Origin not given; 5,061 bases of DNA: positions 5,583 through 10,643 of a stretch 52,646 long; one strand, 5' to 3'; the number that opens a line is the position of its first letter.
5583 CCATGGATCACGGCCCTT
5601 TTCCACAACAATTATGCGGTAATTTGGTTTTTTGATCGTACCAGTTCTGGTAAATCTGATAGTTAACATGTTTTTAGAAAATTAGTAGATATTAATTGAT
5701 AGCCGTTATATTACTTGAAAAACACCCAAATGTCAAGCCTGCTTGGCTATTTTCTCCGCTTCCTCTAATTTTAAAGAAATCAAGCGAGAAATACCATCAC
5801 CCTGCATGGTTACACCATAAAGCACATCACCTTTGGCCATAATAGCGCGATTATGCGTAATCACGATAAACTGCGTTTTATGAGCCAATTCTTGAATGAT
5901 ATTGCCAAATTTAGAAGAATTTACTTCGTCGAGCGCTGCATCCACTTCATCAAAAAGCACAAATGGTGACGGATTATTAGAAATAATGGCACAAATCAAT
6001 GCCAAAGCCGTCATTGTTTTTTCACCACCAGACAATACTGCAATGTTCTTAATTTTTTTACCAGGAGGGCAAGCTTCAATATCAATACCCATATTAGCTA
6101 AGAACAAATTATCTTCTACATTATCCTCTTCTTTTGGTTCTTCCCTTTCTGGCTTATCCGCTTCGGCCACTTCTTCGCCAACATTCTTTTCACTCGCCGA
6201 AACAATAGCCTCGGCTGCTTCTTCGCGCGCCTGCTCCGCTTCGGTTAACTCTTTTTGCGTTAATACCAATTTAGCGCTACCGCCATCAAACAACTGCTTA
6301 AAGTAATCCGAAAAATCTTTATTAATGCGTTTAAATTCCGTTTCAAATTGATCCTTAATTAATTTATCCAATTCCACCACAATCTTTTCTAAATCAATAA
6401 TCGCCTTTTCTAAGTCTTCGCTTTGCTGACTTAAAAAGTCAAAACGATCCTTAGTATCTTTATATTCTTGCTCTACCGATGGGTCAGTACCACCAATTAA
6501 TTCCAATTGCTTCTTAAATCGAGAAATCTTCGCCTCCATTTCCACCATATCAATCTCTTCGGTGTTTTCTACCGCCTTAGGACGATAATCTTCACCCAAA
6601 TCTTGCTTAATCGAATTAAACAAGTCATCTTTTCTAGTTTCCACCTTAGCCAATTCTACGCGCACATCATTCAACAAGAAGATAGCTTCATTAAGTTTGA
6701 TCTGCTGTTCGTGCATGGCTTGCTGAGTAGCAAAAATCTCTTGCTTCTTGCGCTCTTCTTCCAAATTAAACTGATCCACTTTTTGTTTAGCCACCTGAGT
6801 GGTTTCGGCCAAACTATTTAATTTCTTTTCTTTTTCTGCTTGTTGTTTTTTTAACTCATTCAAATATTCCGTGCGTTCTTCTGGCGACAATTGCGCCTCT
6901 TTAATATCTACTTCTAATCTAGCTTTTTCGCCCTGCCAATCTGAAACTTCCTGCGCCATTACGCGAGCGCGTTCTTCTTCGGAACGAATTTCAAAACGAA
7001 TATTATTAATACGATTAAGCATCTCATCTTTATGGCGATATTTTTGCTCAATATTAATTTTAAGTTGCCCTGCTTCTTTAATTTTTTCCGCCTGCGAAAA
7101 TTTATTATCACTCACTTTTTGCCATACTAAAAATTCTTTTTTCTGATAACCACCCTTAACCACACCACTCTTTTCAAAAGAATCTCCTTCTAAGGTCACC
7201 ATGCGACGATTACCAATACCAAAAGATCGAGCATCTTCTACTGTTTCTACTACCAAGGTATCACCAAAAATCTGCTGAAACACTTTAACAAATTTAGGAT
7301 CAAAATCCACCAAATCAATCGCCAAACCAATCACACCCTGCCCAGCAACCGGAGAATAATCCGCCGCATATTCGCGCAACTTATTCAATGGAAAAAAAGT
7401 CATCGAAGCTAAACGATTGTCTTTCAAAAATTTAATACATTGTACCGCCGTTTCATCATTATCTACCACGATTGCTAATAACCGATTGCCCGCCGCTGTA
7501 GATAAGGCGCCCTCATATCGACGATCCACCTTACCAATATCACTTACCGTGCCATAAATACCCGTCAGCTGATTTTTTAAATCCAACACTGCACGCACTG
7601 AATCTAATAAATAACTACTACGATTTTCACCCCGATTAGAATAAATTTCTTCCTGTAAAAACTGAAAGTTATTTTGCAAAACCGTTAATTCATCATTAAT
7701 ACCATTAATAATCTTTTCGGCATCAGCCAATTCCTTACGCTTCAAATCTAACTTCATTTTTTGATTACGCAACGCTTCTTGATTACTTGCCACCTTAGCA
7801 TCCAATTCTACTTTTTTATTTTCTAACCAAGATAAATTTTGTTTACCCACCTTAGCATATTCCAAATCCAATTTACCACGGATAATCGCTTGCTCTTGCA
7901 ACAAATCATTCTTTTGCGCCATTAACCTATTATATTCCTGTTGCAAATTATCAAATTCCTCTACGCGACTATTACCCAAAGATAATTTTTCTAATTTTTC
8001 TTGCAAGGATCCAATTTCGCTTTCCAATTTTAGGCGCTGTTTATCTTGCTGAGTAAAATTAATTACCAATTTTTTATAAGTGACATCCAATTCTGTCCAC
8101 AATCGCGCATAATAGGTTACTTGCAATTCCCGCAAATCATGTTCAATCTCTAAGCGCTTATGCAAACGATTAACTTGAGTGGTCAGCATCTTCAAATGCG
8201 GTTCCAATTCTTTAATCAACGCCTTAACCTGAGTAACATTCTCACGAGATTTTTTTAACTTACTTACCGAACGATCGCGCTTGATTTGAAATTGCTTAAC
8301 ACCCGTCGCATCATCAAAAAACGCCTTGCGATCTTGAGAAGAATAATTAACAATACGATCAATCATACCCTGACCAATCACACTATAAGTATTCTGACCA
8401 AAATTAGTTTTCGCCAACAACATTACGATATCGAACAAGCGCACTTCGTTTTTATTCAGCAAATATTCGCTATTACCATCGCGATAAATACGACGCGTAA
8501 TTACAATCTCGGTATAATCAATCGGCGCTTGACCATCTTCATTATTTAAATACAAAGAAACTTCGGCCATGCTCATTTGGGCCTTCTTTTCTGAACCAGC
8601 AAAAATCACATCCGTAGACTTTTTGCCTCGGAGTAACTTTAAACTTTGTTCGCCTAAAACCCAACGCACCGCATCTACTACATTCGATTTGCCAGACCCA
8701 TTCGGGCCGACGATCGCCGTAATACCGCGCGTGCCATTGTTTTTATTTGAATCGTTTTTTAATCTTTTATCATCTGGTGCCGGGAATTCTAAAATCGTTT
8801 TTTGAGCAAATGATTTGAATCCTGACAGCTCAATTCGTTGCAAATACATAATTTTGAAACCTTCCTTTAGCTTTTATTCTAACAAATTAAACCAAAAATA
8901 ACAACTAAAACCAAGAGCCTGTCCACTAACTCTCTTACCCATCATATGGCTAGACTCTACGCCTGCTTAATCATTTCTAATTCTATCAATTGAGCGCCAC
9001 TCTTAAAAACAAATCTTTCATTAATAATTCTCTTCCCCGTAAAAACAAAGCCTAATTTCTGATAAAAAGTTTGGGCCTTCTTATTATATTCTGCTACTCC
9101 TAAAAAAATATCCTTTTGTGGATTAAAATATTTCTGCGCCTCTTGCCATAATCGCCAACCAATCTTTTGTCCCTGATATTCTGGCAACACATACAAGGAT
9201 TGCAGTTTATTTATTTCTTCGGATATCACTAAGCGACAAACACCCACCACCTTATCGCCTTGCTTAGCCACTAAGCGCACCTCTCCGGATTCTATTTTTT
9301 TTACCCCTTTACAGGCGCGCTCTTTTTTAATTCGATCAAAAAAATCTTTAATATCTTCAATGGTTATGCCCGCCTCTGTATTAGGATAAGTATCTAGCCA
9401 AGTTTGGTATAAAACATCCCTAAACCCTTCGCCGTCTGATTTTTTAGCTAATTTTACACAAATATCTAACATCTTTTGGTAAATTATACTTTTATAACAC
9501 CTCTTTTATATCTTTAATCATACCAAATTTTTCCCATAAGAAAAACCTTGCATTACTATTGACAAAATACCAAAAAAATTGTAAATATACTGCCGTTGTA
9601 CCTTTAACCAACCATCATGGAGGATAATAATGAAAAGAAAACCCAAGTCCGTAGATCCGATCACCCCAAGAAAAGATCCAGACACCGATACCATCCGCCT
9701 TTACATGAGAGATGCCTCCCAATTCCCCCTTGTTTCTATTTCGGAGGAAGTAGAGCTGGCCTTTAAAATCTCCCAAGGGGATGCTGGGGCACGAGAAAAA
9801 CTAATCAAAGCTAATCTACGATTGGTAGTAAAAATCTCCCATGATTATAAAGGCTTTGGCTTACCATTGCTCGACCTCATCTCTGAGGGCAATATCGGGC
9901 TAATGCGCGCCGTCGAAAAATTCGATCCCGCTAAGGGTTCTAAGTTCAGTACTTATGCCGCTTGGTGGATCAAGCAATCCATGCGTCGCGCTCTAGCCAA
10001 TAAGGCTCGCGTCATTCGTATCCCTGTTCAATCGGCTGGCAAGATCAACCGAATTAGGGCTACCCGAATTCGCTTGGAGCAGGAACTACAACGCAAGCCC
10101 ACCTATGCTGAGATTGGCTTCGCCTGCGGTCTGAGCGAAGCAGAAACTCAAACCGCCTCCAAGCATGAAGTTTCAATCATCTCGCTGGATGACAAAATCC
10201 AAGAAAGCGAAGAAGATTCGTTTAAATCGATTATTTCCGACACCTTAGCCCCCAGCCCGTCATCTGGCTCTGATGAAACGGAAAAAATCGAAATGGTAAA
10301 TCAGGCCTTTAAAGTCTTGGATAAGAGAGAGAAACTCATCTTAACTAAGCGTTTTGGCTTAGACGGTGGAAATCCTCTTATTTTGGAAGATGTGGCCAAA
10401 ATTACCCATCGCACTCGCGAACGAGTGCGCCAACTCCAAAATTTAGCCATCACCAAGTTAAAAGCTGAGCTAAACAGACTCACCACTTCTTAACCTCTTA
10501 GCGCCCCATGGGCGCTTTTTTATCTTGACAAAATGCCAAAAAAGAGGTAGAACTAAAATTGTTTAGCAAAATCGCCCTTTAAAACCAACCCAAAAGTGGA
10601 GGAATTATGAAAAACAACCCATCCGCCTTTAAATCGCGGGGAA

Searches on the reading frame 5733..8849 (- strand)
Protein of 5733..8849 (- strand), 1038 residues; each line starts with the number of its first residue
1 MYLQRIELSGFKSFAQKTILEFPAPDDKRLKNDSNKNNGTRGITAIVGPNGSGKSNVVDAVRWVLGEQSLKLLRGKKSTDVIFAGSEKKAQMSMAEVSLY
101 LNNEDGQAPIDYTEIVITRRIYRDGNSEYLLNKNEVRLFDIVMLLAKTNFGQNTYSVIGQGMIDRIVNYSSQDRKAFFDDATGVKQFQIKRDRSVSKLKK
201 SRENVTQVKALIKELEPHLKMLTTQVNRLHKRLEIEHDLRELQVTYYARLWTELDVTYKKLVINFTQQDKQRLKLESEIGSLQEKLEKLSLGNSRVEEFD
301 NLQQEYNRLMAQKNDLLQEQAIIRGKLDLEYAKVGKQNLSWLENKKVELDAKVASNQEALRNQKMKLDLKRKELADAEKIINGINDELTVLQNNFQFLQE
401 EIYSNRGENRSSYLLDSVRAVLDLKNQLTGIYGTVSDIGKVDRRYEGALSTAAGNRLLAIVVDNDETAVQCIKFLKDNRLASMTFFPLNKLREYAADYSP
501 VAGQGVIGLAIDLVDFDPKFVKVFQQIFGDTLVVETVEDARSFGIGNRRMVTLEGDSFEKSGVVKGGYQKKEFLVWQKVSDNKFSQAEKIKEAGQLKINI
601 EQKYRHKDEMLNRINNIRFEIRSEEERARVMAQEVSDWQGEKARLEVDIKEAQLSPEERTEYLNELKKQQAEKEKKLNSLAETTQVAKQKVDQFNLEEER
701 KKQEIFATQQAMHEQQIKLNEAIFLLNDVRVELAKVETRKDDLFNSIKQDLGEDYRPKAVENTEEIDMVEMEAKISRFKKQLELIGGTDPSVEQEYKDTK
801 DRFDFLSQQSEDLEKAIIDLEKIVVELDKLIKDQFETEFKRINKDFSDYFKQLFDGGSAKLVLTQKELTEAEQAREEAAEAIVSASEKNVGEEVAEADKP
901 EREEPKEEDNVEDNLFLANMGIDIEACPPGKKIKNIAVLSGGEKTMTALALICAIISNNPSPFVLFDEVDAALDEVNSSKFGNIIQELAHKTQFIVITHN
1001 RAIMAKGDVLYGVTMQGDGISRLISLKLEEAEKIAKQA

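Call 8: search_protein_families(library=pfam, max_evalue=0.01, proteins=[window:5733-8849:-])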
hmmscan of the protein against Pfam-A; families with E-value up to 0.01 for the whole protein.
window:5733-8849:- (1038 aa): 5 families
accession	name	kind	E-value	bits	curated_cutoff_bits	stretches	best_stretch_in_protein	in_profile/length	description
PF02463.25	SMC_N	-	2.6e-56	190.9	40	2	3-352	2-136/220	RecF/RecN/SMC N terminal domain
PF06470.18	SMC_hinge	-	6e-32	110.9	22.5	1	429-541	2-113/116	SMC proteins Flexible Hinge Domain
PF13476.12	AAA_23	-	1.3e-16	62.3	27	1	5-263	1-177/201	AAA domain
PF13304.12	AAA_21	-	2.1e-14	54.7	27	2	43-90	1-53/304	AAA domain, putative AbiEii toxin, Type IV TA system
PF13555.12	AAA_29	-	1.8e-05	24.8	27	1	40-65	21-46/61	P-loop containing region of AAA domain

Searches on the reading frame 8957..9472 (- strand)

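Call 41: search_protein_families(library=pfam, max_evalue=0.001, proteins=[window:8957-9472:-])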
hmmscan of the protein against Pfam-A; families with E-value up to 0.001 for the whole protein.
window:8957-9472:- (171 aa): 4 families
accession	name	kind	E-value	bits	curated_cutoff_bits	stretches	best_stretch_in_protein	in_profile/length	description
PF13673.13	Acetyltransf_10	-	6.4e-16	58.9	23.6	1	37-151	6-116/128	Acetyltransferase (GNAT) domain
PF00583.31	Acetyltransf_1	-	8.9e-16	58.6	20.7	1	59-142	28-116/116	Acetyltransferase (GNAT) family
PF13508.13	Acetyltransf_7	-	2.5e-15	57.1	27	1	67-143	6-83/84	Acetyltransferase (GNAT) domain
PF08445.16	FR47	-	1.7e-05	25.2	22.1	1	80-143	14-78/86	FR47-like protein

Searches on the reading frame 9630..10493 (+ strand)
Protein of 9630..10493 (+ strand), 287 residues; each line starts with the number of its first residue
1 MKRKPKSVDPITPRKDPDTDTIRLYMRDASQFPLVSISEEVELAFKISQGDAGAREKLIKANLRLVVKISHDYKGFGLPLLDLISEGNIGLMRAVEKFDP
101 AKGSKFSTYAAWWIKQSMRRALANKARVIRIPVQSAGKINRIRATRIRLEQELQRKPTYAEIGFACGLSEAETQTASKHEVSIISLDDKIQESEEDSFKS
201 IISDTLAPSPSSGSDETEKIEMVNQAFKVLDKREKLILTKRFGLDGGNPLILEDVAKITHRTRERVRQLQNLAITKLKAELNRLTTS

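Call 41: search_protein_families(library=pfam, max_evalue=0.001, proteins=[window:9630-10493:+])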
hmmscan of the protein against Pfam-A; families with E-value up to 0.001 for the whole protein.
window:9630-10493:+ (287 aa): 4 families
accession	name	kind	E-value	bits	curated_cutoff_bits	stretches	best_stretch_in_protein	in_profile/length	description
PF04542.20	Sigma70_r2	-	1.1e-18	67.2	24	1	58-127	1-70/71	Sigma-70 region 2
PF04545.22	Sigma70_r4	-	4e-10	39.5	24.1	1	226-278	1-49/50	Sigma-70, region 4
PF04539.22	Sigma70_r3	-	1.2e-09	38.5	25.3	1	138-211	2-75/78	Sigma-70 region 3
PF00140.25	Sigma70_r1_2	-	1.5e-06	28.5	22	1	20-51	1-32/34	Sigma-70 factor, region 1.2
